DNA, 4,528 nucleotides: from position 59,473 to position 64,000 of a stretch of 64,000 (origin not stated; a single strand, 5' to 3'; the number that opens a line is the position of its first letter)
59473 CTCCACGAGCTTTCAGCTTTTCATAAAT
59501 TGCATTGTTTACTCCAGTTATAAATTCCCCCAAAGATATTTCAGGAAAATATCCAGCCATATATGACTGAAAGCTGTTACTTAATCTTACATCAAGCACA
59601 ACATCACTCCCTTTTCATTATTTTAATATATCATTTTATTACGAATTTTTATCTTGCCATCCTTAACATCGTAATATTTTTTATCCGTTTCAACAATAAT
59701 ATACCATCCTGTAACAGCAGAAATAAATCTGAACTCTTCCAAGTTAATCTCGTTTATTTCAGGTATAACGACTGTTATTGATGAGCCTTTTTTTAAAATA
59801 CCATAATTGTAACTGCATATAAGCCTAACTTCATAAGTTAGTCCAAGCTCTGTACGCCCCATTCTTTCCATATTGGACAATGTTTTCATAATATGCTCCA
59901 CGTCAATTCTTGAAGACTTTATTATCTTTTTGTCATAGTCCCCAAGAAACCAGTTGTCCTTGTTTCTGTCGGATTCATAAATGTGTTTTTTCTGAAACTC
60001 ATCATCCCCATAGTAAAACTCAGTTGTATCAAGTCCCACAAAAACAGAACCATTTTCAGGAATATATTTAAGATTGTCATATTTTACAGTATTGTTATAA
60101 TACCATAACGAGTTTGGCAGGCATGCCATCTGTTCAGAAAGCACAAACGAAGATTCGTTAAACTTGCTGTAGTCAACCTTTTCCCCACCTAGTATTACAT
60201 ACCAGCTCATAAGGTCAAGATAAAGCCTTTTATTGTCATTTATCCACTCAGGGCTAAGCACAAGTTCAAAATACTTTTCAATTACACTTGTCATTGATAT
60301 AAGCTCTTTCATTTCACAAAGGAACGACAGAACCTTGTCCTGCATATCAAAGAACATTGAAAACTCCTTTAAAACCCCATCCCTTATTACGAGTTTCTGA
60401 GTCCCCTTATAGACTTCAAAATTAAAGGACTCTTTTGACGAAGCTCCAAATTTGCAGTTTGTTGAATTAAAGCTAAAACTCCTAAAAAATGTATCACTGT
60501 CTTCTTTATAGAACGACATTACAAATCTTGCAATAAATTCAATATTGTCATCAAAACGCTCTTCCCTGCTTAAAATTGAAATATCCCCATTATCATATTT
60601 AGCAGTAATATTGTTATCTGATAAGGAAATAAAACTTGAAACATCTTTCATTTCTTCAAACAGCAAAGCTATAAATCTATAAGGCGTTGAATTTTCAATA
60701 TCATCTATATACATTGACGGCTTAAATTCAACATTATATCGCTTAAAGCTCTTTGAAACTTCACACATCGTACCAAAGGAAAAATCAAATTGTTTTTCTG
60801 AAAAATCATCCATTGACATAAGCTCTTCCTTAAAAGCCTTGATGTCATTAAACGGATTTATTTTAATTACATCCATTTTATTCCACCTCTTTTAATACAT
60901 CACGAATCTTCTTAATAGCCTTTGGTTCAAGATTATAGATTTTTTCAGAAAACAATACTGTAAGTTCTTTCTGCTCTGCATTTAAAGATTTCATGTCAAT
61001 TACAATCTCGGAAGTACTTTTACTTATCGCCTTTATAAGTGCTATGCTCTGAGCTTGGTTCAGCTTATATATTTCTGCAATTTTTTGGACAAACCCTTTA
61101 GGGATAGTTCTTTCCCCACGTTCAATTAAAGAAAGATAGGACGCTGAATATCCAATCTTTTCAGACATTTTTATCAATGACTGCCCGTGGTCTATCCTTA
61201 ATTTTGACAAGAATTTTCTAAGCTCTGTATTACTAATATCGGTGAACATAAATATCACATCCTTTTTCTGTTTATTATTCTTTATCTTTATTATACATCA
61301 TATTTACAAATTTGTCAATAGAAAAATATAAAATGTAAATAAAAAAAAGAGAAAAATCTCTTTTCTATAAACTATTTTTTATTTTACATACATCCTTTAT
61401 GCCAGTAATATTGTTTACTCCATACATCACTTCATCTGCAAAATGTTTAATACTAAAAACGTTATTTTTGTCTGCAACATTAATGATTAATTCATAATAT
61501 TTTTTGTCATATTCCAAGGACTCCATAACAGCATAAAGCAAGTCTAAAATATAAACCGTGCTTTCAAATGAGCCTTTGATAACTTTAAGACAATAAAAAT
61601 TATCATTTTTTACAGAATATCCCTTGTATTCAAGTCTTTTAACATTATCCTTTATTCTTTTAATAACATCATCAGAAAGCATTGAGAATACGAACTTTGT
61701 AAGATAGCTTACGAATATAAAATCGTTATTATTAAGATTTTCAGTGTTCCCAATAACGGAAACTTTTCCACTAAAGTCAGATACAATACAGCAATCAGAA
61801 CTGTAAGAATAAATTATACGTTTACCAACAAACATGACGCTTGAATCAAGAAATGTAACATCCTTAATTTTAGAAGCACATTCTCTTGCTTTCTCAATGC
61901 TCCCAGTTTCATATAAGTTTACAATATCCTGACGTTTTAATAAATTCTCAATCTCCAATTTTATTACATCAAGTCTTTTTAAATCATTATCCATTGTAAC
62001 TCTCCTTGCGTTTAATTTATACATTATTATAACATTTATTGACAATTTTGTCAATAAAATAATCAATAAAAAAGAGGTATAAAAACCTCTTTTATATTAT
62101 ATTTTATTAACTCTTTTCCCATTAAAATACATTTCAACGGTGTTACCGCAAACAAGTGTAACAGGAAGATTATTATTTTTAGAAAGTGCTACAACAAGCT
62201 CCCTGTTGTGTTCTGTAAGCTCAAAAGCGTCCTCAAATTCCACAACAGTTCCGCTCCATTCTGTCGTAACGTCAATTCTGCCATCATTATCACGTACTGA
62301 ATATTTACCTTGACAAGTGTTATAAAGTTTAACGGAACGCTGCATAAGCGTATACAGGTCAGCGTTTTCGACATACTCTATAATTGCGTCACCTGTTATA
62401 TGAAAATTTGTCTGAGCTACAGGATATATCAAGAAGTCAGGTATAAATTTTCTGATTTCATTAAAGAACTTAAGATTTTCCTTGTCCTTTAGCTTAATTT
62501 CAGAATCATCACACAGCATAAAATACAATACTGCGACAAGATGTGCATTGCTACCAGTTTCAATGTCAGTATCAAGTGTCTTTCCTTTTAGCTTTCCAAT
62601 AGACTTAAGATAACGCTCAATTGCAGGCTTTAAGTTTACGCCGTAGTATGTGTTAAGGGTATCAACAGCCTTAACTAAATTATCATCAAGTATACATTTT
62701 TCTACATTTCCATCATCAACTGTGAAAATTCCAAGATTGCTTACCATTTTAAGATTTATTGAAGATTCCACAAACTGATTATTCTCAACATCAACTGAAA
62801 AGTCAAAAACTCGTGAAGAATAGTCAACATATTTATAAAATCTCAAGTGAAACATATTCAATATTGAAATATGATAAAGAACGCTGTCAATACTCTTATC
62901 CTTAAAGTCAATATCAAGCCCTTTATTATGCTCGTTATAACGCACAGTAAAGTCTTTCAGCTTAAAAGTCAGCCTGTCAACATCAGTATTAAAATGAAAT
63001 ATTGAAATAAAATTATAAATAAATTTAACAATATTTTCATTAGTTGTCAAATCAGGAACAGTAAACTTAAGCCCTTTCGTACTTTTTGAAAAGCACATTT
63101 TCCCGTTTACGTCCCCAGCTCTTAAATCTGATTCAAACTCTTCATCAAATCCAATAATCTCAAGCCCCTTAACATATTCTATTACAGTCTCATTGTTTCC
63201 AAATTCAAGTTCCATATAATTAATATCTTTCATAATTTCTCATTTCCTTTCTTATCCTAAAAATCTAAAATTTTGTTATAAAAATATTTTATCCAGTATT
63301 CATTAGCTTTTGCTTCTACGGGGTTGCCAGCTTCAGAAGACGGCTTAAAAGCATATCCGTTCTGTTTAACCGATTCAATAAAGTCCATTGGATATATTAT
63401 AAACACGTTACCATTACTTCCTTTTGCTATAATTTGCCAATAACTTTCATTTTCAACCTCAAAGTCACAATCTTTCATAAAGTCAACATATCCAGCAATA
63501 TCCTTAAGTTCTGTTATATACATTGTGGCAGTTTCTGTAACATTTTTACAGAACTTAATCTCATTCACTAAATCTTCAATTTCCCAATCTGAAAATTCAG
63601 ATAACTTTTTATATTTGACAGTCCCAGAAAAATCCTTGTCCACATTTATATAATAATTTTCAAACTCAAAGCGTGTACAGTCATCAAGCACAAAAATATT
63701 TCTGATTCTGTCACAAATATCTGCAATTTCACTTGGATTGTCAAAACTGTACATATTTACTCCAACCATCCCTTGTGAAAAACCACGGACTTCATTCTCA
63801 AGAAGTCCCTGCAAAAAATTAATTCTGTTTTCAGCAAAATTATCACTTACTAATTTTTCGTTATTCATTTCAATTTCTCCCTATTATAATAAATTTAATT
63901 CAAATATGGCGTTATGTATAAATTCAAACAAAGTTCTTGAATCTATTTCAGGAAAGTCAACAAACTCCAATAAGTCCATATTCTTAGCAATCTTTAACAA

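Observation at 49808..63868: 14-kb minus-strand block of about 18 uncharacterised genes bracketed by an HTH regulator and a P-loop NTPase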

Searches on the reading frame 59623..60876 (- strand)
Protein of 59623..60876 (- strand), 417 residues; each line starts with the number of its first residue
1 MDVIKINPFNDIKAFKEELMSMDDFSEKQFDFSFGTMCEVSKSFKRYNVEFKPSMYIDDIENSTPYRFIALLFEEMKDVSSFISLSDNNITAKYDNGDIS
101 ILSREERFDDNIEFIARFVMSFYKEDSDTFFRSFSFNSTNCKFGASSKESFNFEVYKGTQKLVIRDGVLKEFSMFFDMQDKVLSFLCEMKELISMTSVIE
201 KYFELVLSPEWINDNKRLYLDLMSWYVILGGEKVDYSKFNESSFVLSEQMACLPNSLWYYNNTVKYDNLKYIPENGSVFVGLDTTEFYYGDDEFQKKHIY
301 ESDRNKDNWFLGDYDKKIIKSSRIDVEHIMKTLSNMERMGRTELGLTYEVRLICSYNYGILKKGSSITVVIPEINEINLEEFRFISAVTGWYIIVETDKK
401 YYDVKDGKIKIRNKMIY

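Call 5: search_protein_families(library=pfam, proteins=[window:59623-60876:-], max_evalue=0.01)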
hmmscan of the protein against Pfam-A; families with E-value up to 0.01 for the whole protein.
window:59623-60876:- (417 aa): 0 families

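Call 7: search_protein_families(library=phrogs, proteins=[window:59623-60876:-], max_evalue=0.01)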
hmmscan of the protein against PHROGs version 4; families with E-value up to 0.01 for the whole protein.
window:59623-60876:- (417 aa): 0 families

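Call 41: find_homologous_proteins(query=window:59623-60876:-, max_evalue=0.001)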
Query window:59623-60876:- (417 aa): 4 proteins with E <= 0.001 among 2523 candidates.
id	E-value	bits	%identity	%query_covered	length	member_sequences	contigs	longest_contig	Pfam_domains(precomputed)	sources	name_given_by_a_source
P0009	2.3e-262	888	95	100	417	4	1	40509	-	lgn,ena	-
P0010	5.2e-255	864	93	100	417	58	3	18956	-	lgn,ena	-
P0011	3.1e-237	805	88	100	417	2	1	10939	-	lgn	-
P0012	1.1e-234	797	86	100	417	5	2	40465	-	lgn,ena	-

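Call 46: search_protein_families(library=padloc, proteins=[window:59623-60876:-], max_evalue=0.01)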
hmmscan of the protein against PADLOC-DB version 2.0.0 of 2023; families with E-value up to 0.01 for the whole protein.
window:59623-60876:- (417 aa): 0 families

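Call 47: search_protein_families(library=ncbifam, proteins=[window:59623-60876:-], max_evalue=0.01)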
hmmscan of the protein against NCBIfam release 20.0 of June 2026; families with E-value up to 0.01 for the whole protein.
window:59623-60876:- (417 aa): 0 families

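Call 89: search_solved_structures(query=window:59623-60876:-, max_evalue=1)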
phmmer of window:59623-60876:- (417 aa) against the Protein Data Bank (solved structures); distinct sequences matched with E-value up to 1: 2.
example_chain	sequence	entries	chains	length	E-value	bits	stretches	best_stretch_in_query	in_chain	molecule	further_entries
7vgq_A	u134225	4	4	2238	0.005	19.2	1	119-174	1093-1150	RNA-directed RNA polymerase L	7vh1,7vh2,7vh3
6kld_A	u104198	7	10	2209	0.0057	19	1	119-174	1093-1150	RNA-directed RNA polymerase L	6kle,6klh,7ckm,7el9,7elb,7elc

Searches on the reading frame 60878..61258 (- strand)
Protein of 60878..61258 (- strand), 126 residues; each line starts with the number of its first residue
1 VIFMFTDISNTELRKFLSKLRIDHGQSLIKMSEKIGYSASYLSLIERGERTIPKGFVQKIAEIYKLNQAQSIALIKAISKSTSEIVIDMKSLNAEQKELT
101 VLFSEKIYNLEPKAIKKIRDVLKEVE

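Call 5: search_protein_families(library=pfam, proteins=[window:60878-61258:-], max_evalue=0.01)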
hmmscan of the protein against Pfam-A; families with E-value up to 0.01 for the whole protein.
window:60878-61258:- (126 aa): 4 families
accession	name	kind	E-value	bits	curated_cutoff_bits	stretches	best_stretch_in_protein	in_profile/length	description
PF01381.28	HTH_3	-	2.7e-07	31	23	1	19-65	3-49/55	Helix-turn-helix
PF13560.12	HTH_31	-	4e-07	30.7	27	1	13-69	2-59/64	Helix-turn-helix domain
PF12844.13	HTH_19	-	2.5e-05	24.5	30.2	1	15-68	2-55/64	Helix-turn-helix domain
PF13443.12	HTH_26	-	0.006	17.3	22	0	17-72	2-58/63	Cro/C1-type HTH DNA-binding domain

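Call 7: search_protein_families(library=phrogs, proteins=[window:60878-61258:-], max_evalue=0.01)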
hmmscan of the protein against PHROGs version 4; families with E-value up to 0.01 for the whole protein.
window:60878-61258:- (126 aa): 10 families
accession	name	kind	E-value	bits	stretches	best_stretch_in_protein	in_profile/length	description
phrog_8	-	transcription regulation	7.7e-09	36.4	1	5-84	69-150/346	transcriptional regulator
phrog_2967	-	transcription regulation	1.1e-08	36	1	10-97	8-95/225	transcriptional regulator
phrog_3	-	transcription regulation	5.5e-05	24.1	1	7-82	83-152/430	transcriptional repressor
phrog_2439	-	transcription regulation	0.00021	21.3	1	16-66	11-61/367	transcriptional regulator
phrog_7241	-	transcription regulation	0.00023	22.2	1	29-70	78-119/122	transcriptional regulator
phrog_9908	-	DNA, RNA and nucleotide metabolism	0.00039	20.6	1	13-83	14-84/282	DNA binding protein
phrog_955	-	DNA, RNA and nucleotide metabolism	0.0022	18.7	1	23-91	35-104/142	HTH DNA binding protein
phrog_1124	-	transcription regulation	0.0024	18.4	1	10-67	6-62/177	transcriptional regulator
phrog_5736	-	transcription regulation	0.0027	18.8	1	16-105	10-97/133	transcriptional regulator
phrog_6499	-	transcription regulation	0.0078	16.6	0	30-65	30-65/157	transcriptional regulator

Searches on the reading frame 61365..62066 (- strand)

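Call 5: search_protein_families(library=pfam, proteins=[window:61365-62066:-], max_evalue=0.01)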
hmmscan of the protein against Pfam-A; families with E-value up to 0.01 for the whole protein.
window:61365-62066:- (233 aa): 0 families

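Call 7: search_protein_families(library=phrogs, proteins=[window:61365-62066:-], max_evalue=0.01)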
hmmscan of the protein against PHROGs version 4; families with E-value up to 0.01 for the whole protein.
window:61365-62066:- (233 aa): 0 families

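Call 46: search_protein_families(library=padloc, proteins=[window:61365-62066:-], max_evalue=0.01)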
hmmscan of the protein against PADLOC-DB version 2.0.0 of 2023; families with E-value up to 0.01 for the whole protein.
window:61365-62066:- (233 aa): 0 families

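Call 47: search_protein_families(library=ncbifam, proteins=[window:61365-62066:-], max_evalue=0.01)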
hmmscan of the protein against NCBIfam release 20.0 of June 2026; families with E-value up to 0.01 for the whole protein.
window:61365-62066:- (233 aa): 1 family
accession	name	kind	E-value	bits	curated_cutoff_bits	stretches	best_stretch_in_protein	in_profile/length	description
NF040649.1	FucA_Meth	equivalog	0.0016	18.4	250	1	25-88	96-160/179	L-fuculose phosphate aldolase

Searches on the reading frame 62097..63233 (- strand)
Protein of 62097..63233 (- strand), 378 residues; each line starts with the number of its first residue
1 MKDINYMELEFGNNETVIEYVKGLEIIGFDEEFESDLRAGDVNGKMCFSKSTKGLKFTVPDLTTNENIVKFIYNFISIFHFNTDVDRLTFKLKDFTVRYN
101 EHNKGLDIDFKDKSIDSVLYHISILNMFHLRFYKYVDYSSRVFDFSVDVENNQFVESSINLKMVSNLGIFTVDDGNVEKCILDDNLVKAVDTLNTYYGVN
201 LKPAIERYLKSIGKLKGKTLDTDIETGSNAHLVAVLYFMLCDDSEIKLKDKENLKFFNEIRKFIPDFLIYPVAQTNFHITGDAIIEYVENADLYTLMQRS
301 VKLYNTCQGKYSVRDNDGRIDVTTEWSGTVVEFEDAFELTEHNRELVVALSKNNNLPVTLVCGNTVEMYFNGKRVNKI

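Call 5: search_protein_families(library=pfam, proteins=[window:62097-63233:-], max_evalue=0.01)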
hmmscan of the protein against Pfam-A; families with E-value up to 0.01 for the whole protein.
window:62097-63233:- (378 aa): 0 families

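Call 7: search_protein_families(library=phrogs, proteins=[window:62097-63233:-], max_evalue=0.01)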
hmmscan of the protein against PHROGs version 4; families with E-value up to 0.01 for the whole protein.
window:62097-63233:- (378 aa): 0 families

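Call 46: search_protein_families(library=padloc, proteins=[window:62097-63233:-], max_evalue=0.01)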
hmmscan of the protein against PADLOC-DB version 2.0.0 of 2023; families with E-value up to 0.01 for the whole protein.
window:62097-63233:- (378 aa): 0 families

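Call 47: search_protein_families(library=ncbifam, proteins=[window:62097-63233:-], max_evalue=0.01)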
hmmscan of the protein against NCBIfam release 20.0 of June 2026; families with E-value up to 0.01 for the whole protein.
window:62097-63233:- (378 aa): 0 families

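Call 92: search_solved_structures(query=window:62097-63233:-, max_evalue=1)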
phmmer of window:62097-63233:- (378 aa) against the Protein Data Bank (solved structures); distinct sequences matched with E-value up to 1: 2.
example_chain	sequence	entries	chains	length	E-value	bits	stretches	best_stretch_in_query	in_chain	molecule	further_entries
1dbz_A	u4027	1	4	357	0.87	12.4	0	140-212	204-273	FRUCTOSE-1,6-BISPHOSPHATASE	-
1d9q_A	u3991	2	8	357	0.88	12.3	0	140-212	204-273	FRUCTOSE-1,6-BISPHOSPHATASE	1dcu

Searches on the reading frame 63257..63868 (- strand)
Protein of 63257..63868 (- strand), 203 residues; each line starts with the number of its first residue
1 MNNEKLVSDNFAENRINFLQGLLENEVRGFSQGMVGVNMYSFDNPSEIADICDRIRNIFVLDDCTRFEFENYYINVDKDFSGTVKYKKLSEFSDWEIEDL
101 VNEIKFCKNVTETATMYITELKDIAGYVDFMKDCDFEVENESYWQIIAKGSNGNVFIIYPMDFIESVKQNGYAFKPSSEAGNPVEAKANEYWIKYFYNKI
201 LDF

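Call 5: search_protein_families(library=pfam, proteins=[window:63257-63868:-], max_evalue=0.01)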
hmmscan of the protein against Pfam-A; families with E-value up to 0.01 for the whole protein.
window:63257-63868:- (203 aa): 0 families

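Call 7: search_protein_families(library=phrogs, proteins=[window:63257-63868:-], max_evalue=0.01)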
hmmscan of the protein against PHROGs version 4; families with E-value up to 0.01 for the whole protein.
window:63257-63868:- (203 aa): 0 families

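Call 46: search_protein_families(library=padloc, proteins=[window:63257-63868:-], max_evalue=0.01)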
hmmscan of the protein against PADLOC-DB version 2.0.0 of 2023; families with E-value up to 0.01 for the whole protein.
window:63257-63868:- (203 aa): 0 families

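Call 47: search_protein_families(library=ncbifam, proteins=[window:63257-63868:-], max_evalue=0.01)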
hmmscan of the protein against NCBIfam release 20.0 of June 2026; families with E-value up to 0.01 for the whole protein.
window:63257-63868:- (203 aa): 0 families

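Call 57: find_encoding_contigs(protein=window:63257-63868:-, flank=10000, max_places=2)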
Protein window:63257-63868:- (203 aa): 7 contigs read that carry it; 2 places shown.
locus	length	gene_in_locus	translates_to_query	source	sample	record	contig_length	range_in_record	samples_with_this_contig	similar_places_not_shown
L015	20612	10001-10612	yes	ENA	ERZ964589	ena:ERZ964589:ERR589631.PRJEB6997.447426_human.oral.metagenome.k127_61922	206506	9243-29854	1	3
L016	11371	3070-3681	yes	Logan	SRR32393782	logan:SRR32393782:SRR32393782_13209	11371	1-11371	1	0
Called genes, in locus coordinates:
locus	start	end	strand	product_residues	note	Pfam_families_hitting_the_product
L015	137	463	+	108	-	-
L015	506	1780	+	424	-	-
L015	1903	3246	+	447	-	-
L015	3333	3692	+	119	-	-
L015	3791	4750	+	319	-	-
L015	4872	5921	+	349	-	-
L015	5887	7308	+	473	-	-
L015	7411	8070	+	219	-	-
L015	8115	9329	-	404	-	PF00712:DNA_pol3_beta (weak)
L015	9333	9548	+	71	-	-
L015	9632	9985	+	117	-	-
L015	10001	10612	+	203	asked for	-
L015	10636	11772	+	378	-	-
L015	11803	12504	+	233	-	-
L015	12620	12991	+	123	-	PF13560:HTH_31 (weak), PF01381:HTH_3 (weak)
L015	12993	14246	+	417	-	-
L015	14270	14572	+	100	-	-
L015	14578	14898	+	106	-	-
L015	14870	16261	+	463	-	-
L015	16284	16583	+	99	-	-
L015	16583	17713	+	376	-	-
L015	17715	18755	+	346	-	-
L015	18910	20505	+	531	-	-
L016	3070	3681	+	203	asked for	-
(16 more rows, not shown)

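Call 97: search_protein_families(library=phrogs, proteins=[L015:506-1780:+, L015:1903-3246:+, L015:3333-3692:+, L015:3791-4750:+, L015:4872-5921:+, L015:5887-7308:+, L015:7411-8070:+, L015:137-463:+, L015:9632-9985:+, L015:8115-9329:-], max_evalue=0.01)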
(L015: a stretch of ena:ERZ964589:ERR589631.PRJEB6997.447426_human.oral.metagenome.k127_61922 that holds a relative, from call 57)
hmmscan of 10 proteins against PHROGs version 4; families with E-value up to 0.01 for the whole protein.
L015:506-1780:+ (424 aa): 0 families

L015:1903-3246:+ (447 aa): 3 families
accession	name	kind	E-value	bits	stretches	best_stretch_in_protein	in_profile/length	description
phrog_12834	-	unknown function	5.1e-48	165.2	1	166-426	83-333/345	-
phrog_10104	-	unknown function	0.0065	17.7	1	351-400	3-52/76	-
phrog_20773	-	unknown function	0.0071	17.1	0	96-122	9-35/46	-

L015:3333-3692:+ (119 aa): 0 families

L015:3791-4750:+ (319 aa): 0 families

L015:4872-5921:+ (349 aa): 0 families

L015:5887-7308:+ (473 aa): 0 families

L015:7411-8070:+ (219 aa): 0 families

L015:137-463:+ (108 aa): 0 families

L015:9632-9985:+ (117 aa): 0 families

L015:8115-9329:- (404 aa): 1 family
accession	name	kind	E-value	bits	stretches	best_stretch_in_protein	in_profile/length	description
phrog_947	-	DNA, RNA and nucleotide metabolism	3.3e-23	83.2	1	64-385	60-362/368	DNA polymerase processivity factor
